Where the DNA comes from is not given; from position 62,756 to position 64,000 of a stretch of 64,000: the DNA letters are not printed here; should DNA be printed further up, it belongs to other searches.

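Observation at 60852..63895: PglX-like methyltransferase lacks its C-terminal half and is start/stop-coupled to a RAMP gene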

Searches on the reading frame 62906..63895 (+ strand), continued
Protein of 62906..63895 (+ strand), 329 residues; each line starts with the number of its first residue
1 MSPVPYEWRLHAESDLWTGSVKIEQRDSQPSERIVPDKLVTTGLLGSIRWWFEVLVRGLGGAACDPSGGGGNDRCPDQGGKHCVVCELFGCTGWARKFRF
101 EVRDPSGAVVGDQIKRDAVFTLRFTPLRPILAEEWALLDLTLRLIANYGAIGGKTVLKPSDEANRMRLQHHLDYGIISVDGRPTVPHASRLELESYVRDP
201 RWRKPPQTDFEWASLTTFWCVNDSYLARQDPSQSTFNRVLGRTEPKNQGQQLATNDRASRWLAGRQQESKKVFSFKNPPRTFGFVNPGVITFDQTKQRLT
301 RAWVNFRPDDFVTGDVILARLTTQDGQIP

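Call 62: search_protein_families(library=padloc, proteins=[L009:48-1658:+, L009:2405-5260:+, L009:5244-7259:+, L009:7487-7921:-, L011:1689-2954:+, L011:5016-5546:+, L011:5543-6115:+, L011:6628-7488:+, L011:17719-18855:+, L010:6260-7765:-], max_evalue=0.001)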
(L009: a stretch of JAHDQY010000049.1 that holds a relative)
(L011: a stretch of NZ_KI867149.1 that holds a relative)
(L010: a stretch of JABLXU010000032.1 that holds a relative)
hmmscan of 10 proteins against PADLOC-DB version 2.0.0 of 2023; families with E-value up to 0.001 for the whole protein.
L009:48-1658:+ (536 aa): 12 families
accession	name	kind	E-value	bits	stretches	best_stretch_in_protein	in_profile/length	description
PDLC02541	PglX|PglXI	-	2.1e-254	844.8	1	1-534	379-918/919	PglXI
PDLC03346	MTase_II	-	3.2e-204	678.7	1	1-534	493-1066/1068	Type II methyltransferase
PDLC03312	MTase_II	-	2.4e-32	109.7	1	2-225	413-649/1344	Type II methyltransferase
PDLC03319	MTase_II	-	1.2e-12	45.4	1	53-238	229-423/503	Type II methyltransferase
PDLC03325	MTase_II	-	1.2e-08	32.2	1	83-185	268-365/426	Type II methyltransferase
PDLC03380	MTase_II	-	9.8e-07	26.3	1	99-184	254-341/393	Type II methyltransferase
PDLC03367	MTase_II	-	1.4e-06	25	1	108-205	346-445/633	Type II methyltransferase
PDLC03233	MTase_II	-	1e-05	22.3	0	156-213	563-620/731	Type II methyltransferase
PDLC03321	MTase_II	-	1.7e-05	22.2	1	100-220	25-141/245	Type II methyltransferase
PDLC03299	MTase_II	-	0.00036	18.1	0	88-141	14-70/296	Type II methyltransferase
PDLC03216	MTase_II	-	0.0007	16.7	0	85-180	8-95/364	Type II methyltransferase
PDLC02189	DUF1156_MTase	-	0.00073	15.8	1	2-135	443-574/944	-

L009:2405-5260:+ (951 aa): 56 families (the best 25 are shown)
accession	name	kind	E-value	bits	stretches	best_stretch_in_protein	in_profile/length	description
PDLC02500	BrxHI|BrxHII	-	0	1577.9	1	7-948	4-931/933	BrxHI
PDLC02621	DrmD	-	4.3e-98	327.8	1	80-673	108-715/1040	DrmD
PDLC00659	HmaA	-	1.4e-83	279.4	3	452-659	465-678/1176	SNF2 helicase / DEAD-box helicase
PDLC02620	DrmD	-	1.3e-79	266.4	2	243-674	213-663/1060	DrmD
PDLC02504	BrxHI|BrxHII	-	6.1e-79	264.1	2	240-665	225-653/971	BrxHII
PDLC02572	DrmA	-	1.3e-72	243.2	1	59-596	82-627/1043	DrmA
PDLC02632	DrmD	-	3.4e-66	222.1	1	81-595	111-629/662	DrmD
PDLC02623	DrmD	-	4.1e-60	201.6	2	361-636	415-668/1040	DrmD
PDLC02619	DrmD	-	6.3e-59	197.9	3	533-647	476-589/872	DrmD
PDLC02633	DrmD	-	6e-58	194.5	1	76-620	109-658/839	DrmD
PDLC02634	DrmD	-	5.7e-50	168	2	238-685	199-682/900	DrmD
PDLC02840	DpdE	-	6.3e-46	155.2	3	458-620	522-687/1091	DpdE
PDLC02843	DpdE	-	6.6e-44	148.1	3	88-163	153-228/1091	DpdE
PDLC02624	DrmD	-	1.7e-36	124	1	131-594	2-469/652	DrmD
PDLC02844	DpdE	-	2.5e-35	119.7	3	88-168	148-229/1074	DpdE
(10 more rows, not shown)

L009:5244-7259:+ (671 aa): 5 families
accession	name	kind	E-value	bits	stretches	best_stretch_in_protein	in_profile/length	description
PDLC02558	PglZ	-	0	1013.1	1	4-669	1-664/666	PglZ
PDLC02556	PglZ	-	2e-138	460.8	1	9-668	4-639/641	PglZ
PDLC02555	PglZ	-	1.6e-26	91.1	1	6-666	4-611/613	PglZ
PDLC02565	PglZ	-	1.2e-08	31.8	1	409-600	484-674/910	PglZ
PDLC02543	PglZ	-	4.8e-07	26.2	1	392-579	478-666/943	PglZ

L009:7487-7921:- (144 aa): 0 families

L011:1689-2954:+ (421 aa): 0 families

L011:5016-5546:+ (176 aa): 93 families (the best 25 are shown)
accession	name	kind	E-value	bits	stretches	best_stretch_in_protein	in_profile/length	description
PDLC03105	Specificity_I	-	6.3e-33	112.9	1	40-173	307-441/448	Type I specificity subunit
PDLC03072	Specificity_I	-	3.9e-27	93.4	1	59-172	328-442/448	Type I specificity subunit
PDLC03083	Specificity_I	-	1.8e-26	90.5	1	56-169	593-707/717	Type I specificity subunit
PDLC03073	Specificity_I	-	5.3e-20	70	1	31-173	300-434/437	Type I specificity subunit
PDLC03090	Specificity_I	-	3.4e-19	67.4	1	92-169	357-433/434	Type I specificity subunit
PDLC04867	PDC-S05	-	1.3e-16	58.7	1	10-55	5-50/93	-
PDLC04861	PDC-S05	-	1.8e-16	57.8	1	10-55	4-49/83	-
PDLC03142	Specificity_I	-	2e-16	57.9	2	119-171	411-463/483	Type I specificity subunit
PDLC03162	Specificity_I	-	1.1e-15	55.4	1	91-172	338-421/431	Type I specificity subunit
PDLC04885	PDC-S05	-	1.6e-15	55.3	1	10-55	6-51/110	-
PDLC03174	Specificity_I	-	1.1e-14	52.1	1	50-172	317-440/468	Type I specificity subunit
PDLC04847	PDC-S05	-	1.4e-14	52.3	1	7-55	6-54/104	-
PDLC03140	Specificity_I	-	1.7e-14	52.3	1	56-162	100-207/418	Type I specificity subunit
PDLC04881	PDC-S05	-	3.7e-14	50.4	1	10-55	4-49/82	-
PDLC04884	PDC-S05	-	3.9e-14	50.4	1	11-55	3-47/85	-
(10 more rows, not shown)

L011:5543-6115:+ (190 aa): 0 families

L011:6628-7488:+ (286 aa): 0 families

L011:17719-18855:+ (378 aa): 0 families

L010:6260-7765:- (501 aa): 0 families

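Call 64: list_cluster_members(proteins=[P0001, P0242, window:62906-63895:+, window:57212-60835:+])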
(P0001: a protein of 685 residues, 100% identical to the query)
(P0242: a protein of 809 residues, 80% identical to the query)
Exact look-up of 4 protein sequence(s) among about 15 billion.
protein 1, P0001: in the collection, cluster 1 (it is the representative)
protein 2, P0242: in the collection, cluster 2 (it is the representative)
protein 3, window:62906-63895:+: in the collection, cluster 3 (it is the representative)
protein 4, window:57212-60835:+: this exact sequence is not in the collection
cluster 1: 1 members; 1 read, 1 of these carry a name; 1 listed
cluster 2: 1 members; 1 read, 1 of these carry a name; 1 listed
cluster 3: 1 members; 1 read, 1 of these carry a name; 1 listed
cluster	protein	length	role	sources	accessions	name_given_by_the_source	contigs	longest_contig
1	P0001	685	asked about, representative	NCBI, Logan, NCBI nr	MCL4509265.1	MAG: BREX-1 system adenine-specific DNA-methyltransferase PglX [Chloroflexi bacterium] | BREX-1 system adenine-specific DNA-methyltransferase PglX [Chloroflexota bacterium]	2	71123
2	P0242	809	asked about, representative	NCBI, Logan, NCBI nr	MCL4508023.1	MAG: PglZ domain-containing protein [Chloroflexi bacterium] | PglZ domain-containing protein [Chloroflexota bacterium]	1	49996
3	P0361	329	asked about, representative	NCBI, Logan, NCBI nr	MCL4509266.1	MAG: type III-B CRISPR module RAMP protein Cmr1 [Chloroflexi bacterium] | type III-B CRISPR module RAMP protein Cmr1 [Chloroflexota bacterium]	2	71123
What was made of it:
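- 62906..63895 (+): cmr1 (RAMP), the first gene of a type III-C CRISPR-Cas effector cassette. Its start overlaps the pglX-N stop. NCBI names it Cmr1 (MCL4509266.1, call 64).
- The PglZ accession MCL4508023.1 lies in the same block as PglX-N MCL4509265.1 (call 64).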

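Call 82: search_protein_families(library=pfam, proteins=[L009:15593-16030:-, L009:17440-17769:+, L009:7487-7921:-, L009:8275-8628:-, L009:19749-20981:+, L009:21042-21596:-, L010:1267-2544:-, L010:3009-4019:-], max_evalue=0.01)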
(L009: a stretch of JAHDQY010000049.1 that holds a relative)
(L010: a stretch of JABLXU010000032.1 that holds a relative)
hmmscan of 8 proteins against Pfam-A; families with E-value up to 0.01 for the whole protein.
L009:15593-16030:- (145 aa): 0 families

L009:17440-17769:+ (109 aa): 0 families

L009:7487-7921:- (144 aa): 0 families

L009:8275-8628:- (117 aa): 0 families

L009:19749-20981:+ (410 aa): 2 families
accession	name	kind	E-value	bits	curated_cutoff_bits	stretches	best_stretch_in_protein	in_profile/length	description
PF01979.26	Amidohydro_1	-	1.6e-46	159.5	25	1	58-403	1-342/345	Amidohydrolase family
PF07969.17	Amidohydro_3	-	2.1e-14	54.3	29.7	2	141-385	182-450/472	Amidohydrolase family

L009:21042-21596:- (184 aa): 0 families

L010:1267-2544:- (425 aa): 3 families
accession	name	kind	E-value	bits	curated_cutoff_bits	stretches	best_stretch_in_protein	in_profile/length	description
PF03825.22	Nuc_H_symport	-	3.3e-73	247.4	25.9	2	178-413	156-399/400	Nucleoside H+ symporter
PF12832.13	MFS_1_like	-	6.5e-29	101.6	25.2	1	7-367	2-353/373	MFS_1 like family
PF07690.21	MFS_1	-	2.1e-21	76.7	33.4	2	182-367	152-345/347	Major Facilitator Superfamily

L010:3009-4019:- (336 aa): 4 families
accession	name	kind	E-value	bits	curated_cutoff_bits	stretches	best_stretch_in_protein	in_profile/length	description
PF13177.12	DNA_pol3_delta2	-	1e-40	139.8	27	1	12-175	5-160/161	DNA polymerase III, delta subunit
PF09115.15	DNApol3-delta_C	-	1.4e-07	32.4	21.7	1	215-328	3-115/117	DNA polymerase III, delta subunit, C terminal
PF00004.35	AAA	-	0.0024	18.7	21.2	0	29-169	1-125/131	ATPase family associated with various cellular activities (AAA)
PF13191.12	AAA_16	-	0.0054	17.7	32.6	0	17-51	16-49/167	AAA ATPase domain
